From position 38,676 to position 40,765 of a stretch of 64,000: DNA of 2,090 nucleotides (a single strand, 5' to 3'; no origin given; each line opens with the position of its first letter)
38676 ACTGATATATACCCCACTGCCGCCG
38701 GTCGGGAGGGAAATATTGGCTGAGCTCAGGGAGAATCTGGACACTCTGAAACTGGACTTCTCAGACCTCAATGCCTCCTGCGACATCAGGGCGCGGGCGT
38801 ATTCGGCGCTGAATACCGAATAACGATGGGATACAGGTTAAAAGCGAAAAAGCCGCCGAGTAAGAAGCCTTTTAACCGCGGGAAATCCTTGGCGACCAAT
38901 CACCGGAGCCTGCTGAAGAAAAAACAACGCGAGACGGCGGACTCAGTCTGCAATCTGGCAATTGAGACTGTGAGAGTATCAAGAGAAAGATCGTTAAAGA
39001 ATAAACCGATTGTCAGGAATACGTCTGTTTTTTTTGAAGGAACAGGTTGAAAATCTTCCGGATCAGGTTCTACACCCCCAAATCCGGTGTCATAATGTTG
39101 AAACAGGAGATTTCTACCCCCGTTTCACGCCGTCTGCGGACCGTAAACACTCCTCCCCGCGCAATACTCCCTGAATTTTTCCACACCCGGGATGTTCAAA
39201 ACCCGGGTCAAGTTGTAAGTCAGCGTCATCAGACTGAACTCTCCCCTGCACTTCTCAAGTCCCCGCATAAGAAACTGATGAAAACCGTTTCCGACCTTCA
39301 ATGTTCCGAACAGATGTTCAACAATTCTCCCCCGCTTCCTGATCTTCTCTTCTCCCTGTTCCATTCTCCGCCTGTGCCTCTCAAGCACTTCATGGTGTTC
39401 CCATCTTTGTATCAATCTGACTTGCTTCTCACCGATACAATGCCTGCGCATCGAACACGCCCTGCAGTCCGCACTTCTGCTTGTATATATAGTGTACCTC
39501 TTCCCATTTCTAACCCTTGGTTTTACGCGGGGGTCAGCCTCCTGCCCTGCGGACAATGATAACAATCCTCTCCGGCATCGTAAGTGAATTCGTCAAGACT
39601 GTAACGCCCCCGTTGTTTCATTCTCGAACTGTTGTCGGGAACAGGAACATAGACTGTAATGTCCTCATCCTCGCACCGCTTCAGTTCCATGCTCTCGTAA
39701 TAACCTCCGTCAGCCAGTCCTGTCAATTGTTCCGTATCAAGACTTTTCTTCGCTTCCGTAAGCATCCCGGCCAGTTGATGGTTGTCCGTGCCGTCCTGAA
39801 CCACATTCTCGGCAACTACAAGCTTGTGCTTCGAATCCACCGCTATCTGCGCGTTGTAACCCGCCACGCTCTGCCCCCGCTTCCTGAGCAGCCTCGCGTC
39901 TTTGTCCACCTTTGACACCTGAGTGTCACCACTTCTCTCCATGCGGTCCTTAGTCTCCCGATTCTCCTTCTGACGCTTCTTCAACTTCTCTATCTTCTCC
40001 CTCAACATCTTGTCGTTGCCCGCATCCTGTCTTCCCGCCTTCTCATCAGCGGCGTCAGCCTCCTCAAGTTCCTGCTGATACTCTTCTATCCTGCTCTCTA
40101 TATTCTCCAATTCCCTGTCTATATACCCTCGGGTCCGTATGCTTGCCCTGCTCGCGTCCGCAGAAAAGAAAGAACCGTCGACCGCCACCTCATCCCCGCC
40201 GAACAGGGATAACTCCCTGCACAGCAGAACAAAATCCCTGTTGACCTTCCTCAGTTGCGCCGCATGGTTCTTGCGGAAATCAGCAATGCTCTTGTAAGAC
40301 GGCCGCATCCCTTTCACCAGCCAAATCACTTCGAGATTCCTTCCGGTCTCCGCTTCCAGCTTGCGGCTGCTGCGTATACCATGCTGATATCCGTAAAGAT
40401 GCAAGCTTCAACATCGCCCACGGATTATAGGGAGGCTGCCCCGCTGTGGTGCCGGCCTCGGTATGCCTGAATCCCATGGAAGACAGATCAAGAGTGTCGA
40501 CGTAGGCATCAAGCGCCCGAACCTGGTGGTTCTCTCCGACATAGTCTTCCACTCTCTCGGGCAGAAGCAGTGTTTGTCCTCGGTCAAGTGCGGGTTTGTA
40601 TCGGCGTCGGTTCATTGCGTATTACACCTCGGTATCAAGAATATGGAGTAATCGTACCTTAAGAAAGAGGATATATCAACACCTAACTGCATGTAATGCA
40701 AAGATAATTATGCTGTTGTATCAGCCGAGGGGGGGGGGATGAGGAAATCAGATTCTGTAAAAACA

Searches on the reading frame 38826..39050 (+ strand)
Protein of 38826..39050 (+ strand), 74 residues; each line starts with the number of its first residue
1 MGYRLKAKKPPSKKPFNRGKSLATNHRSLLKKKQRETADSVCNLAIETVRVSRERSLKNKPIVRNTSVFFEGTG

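Call 90: search_protein_families(library=pfam, proteins=[window:38826-39050:+], max_evalue=0.1)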
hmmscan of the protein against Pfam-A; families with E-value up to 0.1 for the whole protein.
window:38826-39050:+ (74 aa): 0 families

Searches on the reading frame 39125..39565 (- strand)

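Call 8: search_protein_families(library=pfam, proteins=[window:39125-39565:-], max_evalue=0.01)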
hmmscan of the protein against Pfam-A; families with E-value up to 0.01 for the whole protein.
window:39125-39565:- (146 aa): 2 families
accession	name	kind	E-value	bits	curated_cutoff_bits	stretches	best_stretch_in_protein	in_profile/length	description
PF13751.12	DDE_Tnp_1_6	-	2.4e-17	63.8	25.1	1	7-122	5-124/125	Transposase DDE domain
PF01609.27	DDE_Tnp_1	-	0.00065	19.9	23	1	30-119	115-200/200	Transposase DDE domain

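Call 39: search_protein_families(library=ncbifam, proteins=[window:39125-39565:-], max_evalue=0.001)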
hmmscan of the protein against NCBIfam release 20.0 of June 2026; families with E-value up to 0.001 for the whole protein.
window:39125-39565:- (146 aa): 2 families
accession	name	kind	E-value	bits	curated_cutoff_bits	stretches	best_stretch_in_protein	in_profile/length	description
NF033551.1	transpos_IS1182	equivalog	9e-24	84.2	270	1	10-124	375-487/488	IS1182 family transposase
NF033581.1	transpos_IS5_4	equivalog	1.9e-06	27.5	140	1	49-119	217-284/285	IS5 family transposase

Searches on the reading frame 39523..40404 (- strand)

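Call 8: search_protein_families(library=pfam, proteins=[window:39523-40404:-], max_evalue=0.01)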
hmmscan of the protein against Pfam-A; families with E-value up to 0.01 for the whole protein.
window:39523-40404:- (293 aa): 2 families
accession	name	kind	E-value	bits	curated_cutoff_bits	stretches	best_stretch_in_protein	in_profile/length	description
PF05598.16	DUF772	-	2e-07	31.3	23.1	1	1-54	13-70/74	Transposase domain (DUF772)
PF01609.27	DDE_Tnp_1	-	2.2e-06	28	23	1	168-264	21-121/200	Transposase DDE domain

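Call 39: search_protein_families(library=ncbifam, proteins=[window:39523-40404:-], max_evalue=0.001)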
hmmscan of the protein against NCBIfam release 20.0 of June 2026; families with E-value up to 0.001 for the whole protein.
window:39523-40404:- (293 aa): 3 families
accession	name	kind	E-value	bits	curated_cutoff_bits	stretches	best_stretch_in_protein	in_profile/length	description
NF033551.1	transpos_IS1182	equivalog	3.2e-68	230.8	270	1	2-291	62-376/488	IS1182 family transposase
NF033593.1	transpos_ISNCY_1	equivalog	2e-08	33.4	325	1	32-264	156-382/444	ISNCY family transposase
NF033581.1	transpos_IS5_4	equivalog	6.2e-08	32.3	140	1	63-256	108-222/285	IS5 family transposase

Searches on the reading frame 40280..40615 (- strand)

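Call 8: search_protein_families(library=pfam, proteins=[window:40280-40615:-], max_evalue=0.01)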
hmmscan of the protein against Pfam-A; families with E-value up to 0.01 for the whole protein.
window:40280-40615:- (111 aa): 0 families

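Call 39: search_protein_families(library=ncbifam, proteins=[window:40280-40615:-], max_evalue=0.001)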
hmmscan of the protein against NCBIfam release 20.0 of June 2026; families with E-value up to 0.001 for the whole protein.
window:40280-40615:- (111 aa): 1 family
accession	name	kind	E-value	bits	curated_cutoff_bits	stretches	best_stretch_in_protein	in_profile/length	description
NF033551.1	transpos_IS1182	equivalog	4e-11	42.5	270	1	11-71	3-61/488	IS1182 family transposase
